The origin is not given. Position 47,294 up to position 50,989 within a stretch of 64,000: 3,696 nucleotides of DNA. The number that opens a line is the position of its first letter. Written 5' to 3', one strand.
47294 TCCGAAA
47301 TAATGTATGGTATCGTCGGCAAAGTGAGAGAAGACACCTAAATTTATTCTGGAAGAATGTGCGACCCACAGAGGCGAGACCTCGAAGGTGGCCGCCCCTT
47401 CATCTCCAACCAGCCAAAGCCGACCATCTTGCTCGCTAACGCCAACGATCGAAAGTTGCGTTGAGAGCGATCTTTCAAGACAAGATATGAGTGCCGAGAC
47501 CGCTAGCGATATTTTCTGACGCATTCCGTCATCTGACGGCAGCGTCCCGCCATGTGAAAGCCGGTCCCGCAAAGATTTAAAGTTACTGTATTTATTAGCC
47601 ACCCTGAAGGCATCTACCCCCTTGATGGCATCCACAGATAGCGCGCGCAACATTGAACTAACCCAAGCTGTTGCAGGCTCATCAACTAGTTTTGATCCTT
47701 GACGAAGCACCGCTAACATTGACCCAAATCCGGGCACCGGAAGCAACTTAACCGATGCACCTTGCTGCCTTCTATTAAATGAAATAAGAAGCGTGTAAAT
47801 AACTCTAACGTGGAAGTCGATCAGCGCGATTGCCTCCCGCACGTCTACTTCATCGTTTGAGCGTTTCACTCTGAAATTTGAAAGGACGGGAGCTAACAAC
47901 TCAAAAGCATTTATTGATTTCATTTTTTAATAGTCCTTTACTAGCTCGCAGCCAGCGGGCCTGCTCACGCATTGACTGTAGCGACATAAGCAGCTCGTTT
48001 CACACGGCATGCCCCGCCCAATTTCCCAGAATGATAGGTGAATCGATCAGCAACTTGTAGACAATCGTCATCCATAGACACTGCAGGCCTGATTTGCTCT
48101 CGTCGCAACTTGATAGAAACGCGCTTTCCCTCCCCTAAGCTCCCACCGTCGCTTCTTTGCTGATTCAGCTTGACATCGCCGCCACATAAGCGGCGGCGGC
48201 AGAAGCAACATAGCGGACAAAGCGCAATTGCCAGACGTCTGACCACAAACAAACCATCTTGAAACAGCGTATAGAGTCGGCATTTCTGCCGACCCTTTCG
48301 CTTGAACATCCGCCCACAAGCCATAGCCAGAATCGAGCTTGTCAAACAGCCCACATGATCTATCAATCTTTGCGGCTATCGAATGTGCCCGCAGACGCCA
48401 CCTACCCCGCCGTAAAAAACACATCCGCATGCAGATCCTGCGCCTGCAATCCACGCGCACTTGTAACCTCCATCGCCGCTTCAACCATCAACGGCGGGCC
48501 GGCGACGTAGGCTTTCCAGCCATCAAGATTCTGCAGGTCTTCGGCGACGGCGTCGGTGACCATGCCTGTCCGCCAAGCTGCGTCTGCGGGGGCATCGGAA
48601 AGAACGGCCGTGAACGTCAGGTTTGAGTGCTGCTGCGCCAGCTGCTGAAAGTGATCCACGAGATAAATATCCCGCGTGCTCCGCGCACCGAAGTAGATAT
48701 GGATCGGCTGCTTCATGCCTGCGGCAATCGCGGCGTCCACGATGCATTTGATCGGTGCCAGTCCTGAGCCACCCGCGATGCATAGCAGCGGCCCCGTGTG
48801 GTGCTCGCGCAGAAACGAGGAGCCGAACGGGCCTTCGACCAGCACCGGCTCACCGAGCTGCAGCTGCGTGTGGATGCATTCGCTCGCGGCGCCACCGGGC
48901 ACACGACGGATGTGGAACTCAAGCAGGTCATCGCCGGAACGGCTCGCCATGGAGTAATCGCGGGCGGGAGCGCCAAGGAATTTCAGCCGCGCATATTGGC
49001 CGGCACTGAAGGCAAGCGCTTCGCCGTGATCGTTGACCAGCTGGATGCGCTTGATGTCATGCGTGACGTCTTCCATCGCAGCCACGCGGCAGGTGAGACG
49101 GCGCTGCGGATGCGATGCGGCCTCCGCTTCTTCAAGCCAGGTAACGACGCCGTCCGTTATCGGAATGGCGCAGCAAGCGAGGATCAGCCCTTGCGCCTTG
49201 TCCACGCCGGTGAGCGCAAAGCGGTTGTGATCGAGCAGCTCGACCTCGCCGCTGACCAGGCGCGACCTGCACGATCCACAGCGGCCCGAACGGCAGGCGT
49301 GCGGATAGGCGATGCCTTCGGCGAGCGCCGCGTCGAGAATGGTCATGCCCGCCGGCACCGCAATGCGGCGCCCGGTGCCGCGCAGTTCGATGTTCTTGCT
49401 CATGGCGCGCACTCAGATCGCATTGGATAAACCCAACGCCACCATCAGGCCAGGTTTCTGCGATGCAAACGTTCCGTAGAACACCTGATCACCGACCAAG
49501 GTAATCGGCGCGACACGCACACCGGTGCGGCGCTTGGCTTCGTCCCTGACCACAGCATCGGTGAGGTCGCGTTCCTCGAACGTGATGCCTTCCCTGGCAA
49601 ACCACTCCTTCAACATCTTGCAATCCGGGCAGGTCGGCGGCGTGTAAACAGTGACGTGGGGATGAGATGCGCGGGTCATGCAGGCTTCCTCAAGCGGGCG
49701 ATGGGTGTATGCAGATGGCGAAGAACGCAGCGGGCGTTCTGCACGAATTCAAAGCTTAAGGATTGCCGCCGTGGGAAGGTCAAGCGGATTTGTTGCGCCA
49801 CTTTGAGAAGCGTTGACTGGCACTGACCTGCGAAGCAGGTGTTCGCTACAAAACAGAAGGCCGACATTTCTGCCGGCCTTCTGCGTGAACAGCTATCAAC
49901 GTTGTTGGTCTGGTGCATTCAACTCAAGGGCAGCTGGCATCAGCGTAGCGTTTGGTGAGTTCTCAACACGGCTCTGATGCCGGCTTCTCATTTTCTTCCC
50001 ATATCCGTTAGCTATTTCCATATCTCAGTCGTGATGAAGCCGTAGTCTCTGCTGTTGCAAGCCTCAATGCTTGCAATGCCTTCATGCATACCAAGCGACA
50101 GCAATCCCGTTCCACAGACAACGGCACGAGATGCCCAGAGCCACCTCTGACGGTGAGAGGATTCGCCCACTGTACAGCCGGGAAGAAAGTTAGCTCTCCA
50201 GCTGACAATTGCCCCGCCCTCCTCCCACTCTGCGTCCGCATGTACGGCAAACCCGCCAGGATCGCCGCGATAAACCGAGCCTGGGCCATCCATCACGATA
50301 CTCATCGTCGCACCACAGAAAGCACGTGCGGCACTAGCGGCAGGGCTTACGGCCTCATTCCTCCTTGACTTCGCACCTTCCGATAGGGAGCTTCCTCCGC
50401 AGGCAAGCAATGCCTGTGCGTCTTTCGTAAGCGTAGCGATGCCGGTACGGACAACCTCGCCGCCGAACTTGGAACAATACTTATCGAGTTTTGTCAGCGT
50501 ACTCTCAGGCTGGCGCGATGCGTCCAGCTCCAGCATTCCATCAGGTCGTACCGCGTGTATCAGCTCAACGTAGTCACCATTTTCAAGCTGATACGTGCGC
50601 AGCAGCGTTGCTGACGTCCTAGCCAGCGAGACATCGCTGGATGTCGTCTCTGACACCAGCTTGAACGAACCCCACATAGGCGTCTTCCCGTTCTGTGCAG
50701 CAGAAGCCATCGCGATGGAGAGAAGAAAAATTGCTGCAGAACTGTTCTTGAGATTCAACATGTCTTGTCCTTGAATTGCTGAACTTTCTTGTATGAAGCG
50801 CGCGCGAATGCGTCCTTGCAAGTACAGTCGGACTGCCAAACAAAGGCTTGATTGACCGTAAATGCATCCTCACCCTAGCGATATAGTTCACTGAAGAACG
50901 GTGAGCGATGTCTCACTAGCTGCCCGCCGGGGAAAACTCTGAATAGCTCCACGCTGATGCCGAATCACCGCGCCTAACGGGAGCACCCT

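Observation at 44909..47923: Lone HEPN-like + NACHT/STAND protein: candidate undescribed NLR-like anti-phage system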

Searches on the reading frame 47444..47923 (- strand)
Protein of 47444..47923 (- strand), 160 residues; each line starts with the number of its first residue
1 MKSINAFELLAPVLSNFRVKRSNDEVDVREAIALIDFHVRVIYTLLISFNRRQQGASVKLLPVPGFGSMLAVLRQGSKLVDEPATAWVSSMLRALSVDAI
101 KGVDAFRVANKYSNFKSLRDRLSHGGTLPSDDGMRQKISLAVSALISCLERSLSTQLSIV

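Call 37: search_solved_structures(query=A4, max_evalue=10, show_alignments=3)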
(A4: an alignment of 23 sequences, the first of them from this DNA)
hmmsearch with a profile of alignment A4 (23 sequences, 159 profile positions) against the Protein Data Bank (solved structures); distinct sequences matched with E-value up to 10: 2.
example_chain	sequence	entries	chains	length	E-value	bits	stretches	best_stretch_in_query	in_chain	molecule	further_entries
9bje_A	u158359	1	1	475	0.58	13.1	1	36-89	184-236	Crp/Fnr family transcriptional regulator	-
5j10_A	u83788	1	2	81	2.4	11.2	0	132-156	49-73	peptide design 2L4HC2_24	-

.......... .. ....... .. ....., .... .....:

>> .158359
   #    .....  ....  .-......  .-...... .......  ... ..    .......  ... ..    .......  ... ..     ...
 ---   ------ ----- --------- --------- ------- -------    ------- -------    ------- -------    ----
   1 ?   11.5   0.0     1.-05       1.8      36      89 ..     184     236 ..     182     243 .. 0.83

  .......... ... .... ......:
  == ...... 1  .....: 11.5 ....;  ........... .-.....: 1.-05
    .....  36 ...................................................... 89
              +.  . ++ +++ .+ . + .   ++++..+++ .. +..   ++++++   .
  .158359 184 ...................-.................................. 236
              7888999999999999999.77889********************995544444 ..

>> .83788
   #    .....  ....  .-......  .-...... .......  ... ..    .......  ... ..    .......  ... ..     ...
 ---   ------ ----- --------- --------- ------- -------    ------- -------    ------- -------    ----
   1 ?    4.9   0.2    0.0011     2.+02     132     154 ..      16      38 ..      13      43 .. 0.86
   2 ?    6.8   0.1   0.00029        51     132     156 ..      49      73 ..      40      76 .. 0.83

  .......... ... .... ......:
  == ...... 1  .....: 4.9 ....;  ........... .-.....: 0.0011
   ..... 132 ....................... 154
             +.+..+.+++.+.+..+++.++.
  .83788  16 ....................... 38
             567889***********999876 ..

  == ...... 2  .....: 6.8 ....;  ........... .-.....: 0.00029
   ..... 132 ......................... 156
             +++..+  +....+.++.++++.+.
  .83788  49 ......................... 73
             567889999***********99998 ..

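Call 38: search_protein_families(library=pfam, alignment_id=A4, max_evalue=10)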
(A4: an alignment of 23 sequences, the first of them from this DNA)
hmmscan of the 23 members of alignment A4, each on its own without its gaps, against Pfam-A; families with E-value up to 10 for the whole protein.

A. member 1, seq(160 aa): 0 families

B. families by the number of members that match (of 23 scanned): 13 families
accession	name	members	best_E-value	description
PF18204.6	PGF-CTERM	2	0.077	PGF-CTERM motif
PF10454.14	DUF2458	1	0.0069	Protein of unknown function (DUF2458)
PF18735.6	HEPN_RiboL-PSP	1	0.011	RiboL-PSP-HEPN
PF04738.18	Lant_dehydr_N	1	0.045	Lantibiotic dehydratase, N terminus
PF18731.6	HEPN_Swt1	1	0.051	Swt1-like HEPN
PF05218.19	DUF713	1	0.062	Protein of unknown function (DUF713)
PF18737.6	HEPN_MAE_28990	1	0.07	MAE_28990/MAE_18760-like HEPN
PF05527.17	TNFAIP8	1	0.082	Tumor necrosis factor alpha-induced protein 8-like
PF24881.1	DUF7739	1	0.094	Domain of unknown function (DUF7739)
PF00869.25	Flavi_glycoprot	1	0.11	Flavivirus glycoprotein, central and dimerisation domains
PF05496.18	RuvB_N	1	0.17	Holliday junction DNA helicase RuvB P-loop domain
PF00620.32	RhoGAP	1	0.18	RhoGAP domain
PF13822.11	ACC_epsilon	1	0.55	Acyl-CoA carboxylase epsilon subunit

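Call 39: predict_structure(alignment_id=A3)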
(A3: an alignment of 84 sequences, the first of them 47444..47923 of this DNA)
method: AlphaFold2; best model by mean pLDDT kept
length: 160 residues; sequences in the alignment: 84
mean_pLDDT: 91.5   pTM: 0.87
mean pLDDT of the five models: 91.5, 91.1, 90.6, 90.4, 90.0
residues with pLDDT >= 90: 117; 70-90: 38; 50-70: 5; < 50: 0
segments of 3 or more residues with pLDDT < 50: none
pLDDT, mean of each block of 10 residues (from residue 1): 87 83 81 96 94 78 92 94 87 97 97 97 94 94 97 94
secondary structure, 60 per line:
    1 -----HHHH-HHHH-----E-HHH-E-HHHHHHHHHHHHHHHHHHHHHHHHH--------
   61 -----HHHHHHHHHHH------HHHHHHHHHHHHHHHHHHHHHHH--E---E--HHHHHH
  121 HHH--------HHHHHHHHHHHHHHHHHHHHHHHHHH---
elements in order: H6-9 H11-14 H28-52 H66-76 H83-105 H115-123 H132-157

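Call 41: fold_search(model_id=the predicted structure, library=pdb)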
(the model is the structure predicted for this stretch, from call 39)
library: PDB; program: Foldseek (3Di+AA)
matches with E <= 10: 286; with E <= 0.001: 0
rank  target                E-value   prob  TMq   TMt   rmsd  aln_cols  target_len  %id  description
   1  2ga0_A                1.4e-01  0.21  0.20  0.20  16.7       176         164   10  Variable Small Protein 1 of Borrelia turicatae (VspA or Vsp1) (released 2006-06-27)
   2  7uj6_B                1.8e-01  0.23  0.23  0.24  16.1       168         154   14  Outer Surface Protein C Type K (released 2023-04-05)
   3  9c24_D                1.9e-01  0.20  0.22  0.22  16.3       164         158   12  Fab F946 in complex with OspCB (released 2025-08-27)
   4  1yjg_A                2.3e-01  0.18  0.20  0.20  16.2       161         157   12  Variable Small Protein 1 of Borrelia turicatae (VspA or Vsp1) (released 2006-01-24)
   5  7bml_A                3.4e-01  0.15  0.21  0.21  16.6       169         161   12  Crystal structure of outer surface protein C (OspC) from Borrelia burgdorferi (released 2021-02-10)
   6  8iuf_AN               4.2e-01  0.08  0.17  0.11  18.8       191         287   14  Cryo-EM structure of Euglena gracilis super-complex I+III2+IV, composite (released 2024-02-28)
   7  1ggq_B                4.8e-01  0.20  0.24  0.24  15.3       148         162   12  OUTER SURFACE PROTEIN C (OSPC) OF BORRELIA BURGDORFERI STRAIN B31 (released 2001-03-14)
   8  7uij_D                4.8e-01  0.15  0.22  0.22  15.4       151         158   15  Structural studies of B5-OspC complex (released 2023-04-05)
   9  7bml_D                5.1e-01  0.13  0.22  0.22  16.5       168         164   12  Crystal structure of outer surface protein C (OspC) from Borrelia burgdorferi (released 2021-02-10)
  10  7uj6_A                5.6e-01  0.15  0.24  0.25  16.4       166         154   15  Outer Surface Protein C Type K (released 2023-04-05)
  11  7bml_C                5.6e-01  0.13  0.22  0.22  16.4       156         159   12  Crystal structure of outer surface protein C (OspC) from Borrelia burgdorferi (released 2021-02-10)
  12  1ggq_A                6.2e-01  0.13  0.22  0.22  16.3       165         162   13  OUTER SURFACE PROTEIN C (OSPC) OF BORRELIA BURGDORFERI STRAIN B31 (released 2001-03-14)
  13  6oh8_A                6.2e-01  0.10  0.20  0.13  15.1       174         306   16  Crystal structure of (E)-biformene synthase LrdC from Streptomyces sp. strain K155 in the dimeric form (released 2019-04-17)
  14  9bif_B                6.9e-01  0.16  0.24  0.24  15.3       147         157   13  Fab B11-OspCA complex (released 2024-11-20)
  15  9bif_S                6.9e-01  0.13  0.22  0.22  16.8       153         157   14  Fab B11-OspCA complex (released 2024-11-20)
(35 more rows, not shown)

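Call 49: search_protein_representatives(alignment_id=A4)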
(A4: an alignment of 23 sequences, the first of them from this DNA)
Query: 23 sequences, 159 profile positions. Proteins with E-value up to 0.001 (for the whole library): 80; up to 1e-10: 51; up to 1e-30: 12. The best 80 are listed.
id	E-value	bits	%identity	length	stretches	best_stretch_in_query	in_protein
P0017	6.6e-46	172.3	-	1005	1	1-158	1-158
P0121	7.8e-43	162.3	-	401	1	1-158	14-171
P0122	3.3e-42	160.2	-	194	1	2-158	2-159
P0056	8.4e-42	158.9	-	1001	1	1-157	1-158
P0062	8.8e-42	158.9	-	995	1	1-158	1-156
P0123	2.0e-41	157.7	-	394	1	2-159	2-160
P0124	7.1e-41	155.9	-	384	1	1-158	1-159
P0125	4.3e-39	150.1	-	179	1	7-158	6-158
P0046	3.9e-38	147.0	-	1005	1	4-158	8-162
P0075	5.5e-37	143.3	-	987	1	1-159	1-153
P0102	2.3e-34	134.7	-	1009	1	1-157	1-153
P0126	8.2e-31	123.2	-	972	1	1-158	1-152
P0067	2.6e-29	118.3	-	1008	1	5-157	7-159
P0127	5.9e-29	117.2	-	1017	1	4-158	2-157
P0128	3.5e-28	114.7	-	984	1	1-158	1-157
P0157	7.1e-12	61.7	-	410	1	29-159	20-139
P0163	4.3e-09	52.6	-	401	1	5-157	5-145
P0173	1.3e-06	44.6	-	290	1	24-157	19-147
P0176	4.1e-06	42.9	-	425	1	33-152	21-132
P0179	4.5e-05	39.6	-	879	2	60-137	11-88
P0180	4.7e-05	39.5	-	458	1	9-145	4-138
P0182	7.3e-05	38.9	-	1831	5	107-139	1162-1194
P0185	2.0e-04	37.5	-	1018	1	25-153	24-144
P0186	4.8e-04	36.2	-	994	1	13-156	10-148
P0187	7.2e-04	35.6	-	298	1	23-153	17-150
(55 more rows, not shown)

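Call 50: search_protein_families(library=pfam, proteins=[P0182, P0180, P0176, P0187, P0173, P0157, P0163, P0179, P0186, P0185], max_evalue=0.1)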
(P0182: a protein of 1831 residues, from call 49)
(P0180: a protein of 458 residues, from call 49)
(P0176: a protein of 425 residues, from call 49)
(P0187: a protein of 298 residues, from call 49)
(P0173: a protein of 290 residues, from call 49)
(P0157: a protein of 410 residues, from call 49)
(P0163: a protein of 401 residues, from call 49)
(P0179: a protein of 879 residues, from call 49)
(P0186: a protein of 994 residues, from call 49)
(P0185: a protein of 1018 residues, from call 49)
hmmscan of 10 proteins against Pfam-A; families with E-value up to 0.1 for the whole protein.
P0182 (1831 aa): 1 family
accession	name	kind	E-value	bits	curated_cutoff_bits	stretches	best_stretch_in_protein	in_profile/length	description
PF01084.26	Ribosomal_S18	-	0.011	16.3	21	0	945-964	2-21/52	Ribosomal protein S18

P0180 (458 aa): 3 families
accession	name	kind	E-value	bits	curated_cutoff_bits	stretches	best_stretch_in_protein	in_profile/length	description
PF13401.12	AAA_22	-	0.00025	21.8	27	1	382-440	5-56/130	AAA domain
PF13191.12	AAA_16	-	0.0033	18.4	32.6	1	379-416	21-62/167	AAA ATPase domain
PF05729.18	NACHT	-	0.01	16.1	26.7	1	385-439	3-59/167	NACHT domain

P0176 (425 aa): 1 family
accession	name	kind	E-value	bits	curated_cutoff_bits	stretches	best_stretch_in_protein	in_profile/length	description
PF13191.12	AAA_16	-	0.006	17.5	32.6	1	370-400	19-48/167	AAA ATPase domain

P0187 (298 aa): 0 families

P0173 (290 aa): 0 families

P0157 (410 aa): 5 families
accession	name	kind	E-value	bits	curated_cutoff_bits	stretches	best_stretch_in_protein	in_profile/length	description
PF13191.12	AAA_16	-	0.00081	20.4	32.6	1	374-405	14-45/167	AAA ATPase domain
PF13401.12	AAA_22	-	0.041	14.6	27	0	385-406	6-27/130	AAA domain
PF05729.18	NACHT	-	0.056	13.7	26.7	0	386-407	2-23/167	NACHT domain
PF25199.1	nSTAND_NTPase5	-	0.069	13.4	34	0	379-406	36-63/145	Novel STAND NTPase 5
PF06414.18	Zeta_toxin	-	0.092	12.6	22.3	0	378-404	10-36/199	Zeta toxin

P0163 (401 aa): 1 family
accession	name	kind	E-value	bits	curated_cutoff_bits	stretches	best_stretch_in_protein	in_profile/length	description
PF23721.1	DUF7162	-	0.066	13.8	27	1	105-149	28-71/80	Family of unknown function (DUF7162)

P0179 (879 aa): 0 families

P0186 (994 aa): 3 families
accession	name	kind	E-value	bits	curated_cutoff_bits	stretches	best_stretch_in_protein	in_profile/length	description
PF05729.18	NACHT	-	1.6e-06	28.5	26.7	1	377-510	2-143/167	NACHT domain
PF13191.12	AAA_16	-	0.021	15.8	32.6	0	371-404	20-55/167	AAA ATPase domain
PF25199.1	nSTAND_NTPase5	-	0.047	14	34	0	373-400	39-66/145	Novel STAND NTPase 5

P0185 (1018 aa): 4 families
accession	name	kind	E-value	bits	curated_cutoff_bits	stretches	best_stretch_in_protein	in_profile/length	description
PF05729.18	NACHT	-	6.4e-06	26.5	26.7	1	398-521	3-135/167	NACHT domain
PF13401.12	AAA_22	-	0.015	16.1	27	1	396-486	6-97/130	AAA domain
PF13191.12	AAA_16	-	0.038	14.9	32.6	0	391-444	20-64/167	AAA ATPase domain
PF21834.1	DUF6894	-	0.073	13.7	24.1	0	435-482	12-60/69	Domain of unknown function (DUF6894)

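Call 84: fold_search(model_id=the predicted structure, library=viral)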
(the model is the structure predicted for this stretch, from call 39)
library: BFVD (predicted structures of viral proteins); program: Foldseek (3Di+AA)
matches with E <= 10: 351; with E <= 0.001: 0
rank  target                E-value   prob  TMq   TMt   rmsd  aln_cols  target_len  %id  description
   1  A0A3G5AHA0            2.3e-01  0.15  0.20  0.11  23.1       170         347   17  Uncharacterized protein [Sylvanvirus sp.]
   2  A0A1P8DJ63            3.3e-01  0.20  0.23  0.18  14.1       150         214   13  (no name in the UniProt tables at hand)
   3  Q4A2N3                5.0e-01  0.12  0.17  0.18  15.4       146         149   12  Uncharacterized protein [Emiliania huxleyi virus 86 (isolate United Kingdom/English Channel/1999)]
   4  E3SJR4                5.8e-01  0.20  0.25  0.06  17.6       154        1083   12  Phage tail lysozyme domain-containing protein [Synechococcus phage S-ShM2]
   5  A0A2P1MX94            6.4e-01  0.13  0.22  0.20  15.1       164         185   13  Uncharacterized protein [Escherichia phage myPSH2311]
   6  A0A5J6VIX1            6.7e-01  0.16  0.28  0.11  18.4       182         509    8  Dynamin family protein [Megaviridae environmental sample]
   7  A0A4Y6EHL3            7.1e-01  0.12  0.22  0.22  17.5       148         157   11  (no name in the UniProt tables at hand)
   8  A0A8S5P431            9.6e-01  0.28  0.31  0.33  10.7       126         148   13  Uncharacterized protein [Siphoviridae sp. ctZE52]
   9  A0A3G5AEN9            9.6e-01  0.12  0.21  0.23  14.9       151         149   14  Uncharacterized protein [Satyrvirus sp.]
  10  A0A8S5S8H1            9.6e-01  0.09  0.19  0.21  14.0       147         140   13  DUF1492 domain-containing protein [Siphoviridae sp. ctb3910]
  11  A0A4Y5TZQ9            1.1e+00  0.16  0.30  0.30  11.3       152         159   14  (no name in the UniProt tables at hand)
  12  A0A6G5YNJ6            1.1e+00  0.10  0.19  0.24  19.5       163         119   15  (no name in the UniProt tables at hand)
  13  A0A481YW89            1.1e+00  0.09  0.22  0.20  15.1       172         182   12  Uncharacterized protein (Fragment) [Marseillevirus LCMAC201]
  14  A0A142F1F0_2          1.2e+00  0.06  0.20  0.05  22.4       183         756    8  Putative tail fiber protein [Bacillus phage Shbh1]
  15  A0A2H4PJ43            1.3e+00  0.05  0.16  0.08  14.8       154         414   14  (no name in the UniProt tables at hand)
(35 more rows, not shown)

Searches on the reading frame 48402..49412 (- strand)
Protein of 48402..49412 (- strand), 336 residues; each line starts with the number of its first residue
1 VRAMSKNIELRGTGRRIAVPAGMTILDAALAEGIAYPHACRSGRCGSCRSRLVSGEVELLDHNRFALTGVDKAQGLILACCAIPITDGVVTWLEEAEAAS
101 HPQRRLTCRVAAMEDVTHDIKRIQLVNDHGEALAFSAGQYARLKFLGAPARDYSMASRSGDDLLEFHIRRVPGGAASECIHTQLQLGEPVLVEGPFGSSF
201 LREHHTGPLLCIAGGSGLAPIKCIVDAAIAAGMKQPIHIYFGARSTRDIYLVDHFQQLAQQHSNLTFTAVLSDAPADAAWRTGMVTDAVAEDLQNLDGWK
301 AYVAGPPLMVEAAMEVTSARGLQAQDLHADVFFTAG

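Call 20: search_protein_families(library=pfam, proteins=[window:48402-49412:-], max_evalue=0.01)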
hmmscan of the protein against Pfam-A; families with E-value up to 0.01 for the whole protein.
window:48402-49412:- (336 aa): 4 families
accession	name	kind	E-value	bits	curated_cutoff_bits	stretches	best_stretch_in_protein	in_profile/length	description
PF00175.26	NAD_binding_1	-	9.6e-21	74.9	22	1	212-313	2-107/109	Oxidoreductase NAD-binding domain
PF00111.32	Fer2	-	6.2e-17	61.7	21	1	9-84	2-76/77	2Fe-2S iron-sulfur cluster binding domain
PF00970.30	FAD_binding_6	-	4e-10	40.4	21.1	1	108-198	2-96/99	Oxidoreductase FAD-binding domain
PF13510.11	Fer2_4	-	3.4e-06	27.4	22.8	1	6-90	2-76/82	2Fe-2S iron-sulfur cluster binding domain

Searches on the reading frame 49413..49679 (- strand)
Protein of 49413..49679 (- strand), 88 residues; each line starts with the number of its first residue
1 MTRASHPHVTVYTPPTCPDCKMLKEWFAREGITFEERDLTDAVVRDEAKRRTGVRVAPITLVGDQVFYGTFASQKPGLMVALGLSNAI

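Call 20: search_protein_families(library=pfam, proteins=[window:49413-49679:-], max_evalue=0.01)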
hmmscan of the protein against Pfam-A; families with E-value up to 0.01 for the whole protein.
window:49413-49679:- (88 aa): 2 families
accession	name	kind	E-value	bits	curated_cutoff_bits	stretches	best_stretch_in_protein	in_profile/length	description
PF00462.30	Glutaredoxin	-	3.4e-12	46.8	22.9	1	9-66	1-59/60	Glutaredoxin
PF13098.12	Thioredoxin_2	-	0.0093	16.7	27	0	6-35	6-36/104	Thioredoxin-like domain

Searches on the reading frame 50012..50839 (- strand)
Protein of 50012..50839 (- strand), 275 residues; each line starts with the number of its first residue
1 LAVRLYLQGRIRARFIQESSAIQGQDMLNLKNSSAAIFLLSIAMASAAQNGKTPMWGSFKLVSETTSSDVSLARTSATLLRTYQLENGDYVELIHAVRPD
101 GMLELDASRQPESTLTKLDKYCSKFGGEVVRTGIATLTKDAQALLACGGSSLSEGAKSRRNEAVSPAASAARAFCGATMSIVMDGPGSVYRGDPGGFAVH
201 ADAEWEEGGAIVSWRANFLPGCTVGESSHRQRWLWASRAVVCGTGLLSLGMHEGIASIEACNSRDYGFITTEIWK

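Call 20: search_protein_families(library=pfam, proteins=[window:50012-50839:-], max_evalue=0.01)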
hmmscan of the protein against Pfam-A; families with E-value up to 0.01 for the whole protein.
window:50012-50839:- (275 aa): 0 families

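Call 22: search_protein_families(library=padloc, proteins=[window:50012-50839:-], max_evalue=0.1)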
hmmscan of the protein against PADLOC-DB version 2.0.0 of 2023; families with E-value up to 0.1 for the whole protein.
window:50012-50839:- (275 aa): 0 families

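Call 105: search_solved_structures(query=window:50012-50761:-, max_evalue=1)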
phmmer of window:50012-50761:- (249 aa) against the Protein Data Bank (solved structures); distinct sequences matched with E-value up to 1: 1.
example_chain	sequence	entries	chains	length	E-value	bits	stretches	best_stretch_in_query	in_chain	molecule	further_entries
6fwx_A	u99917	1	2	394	0.96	12.4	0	142-207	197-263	Titin,Titin,Titin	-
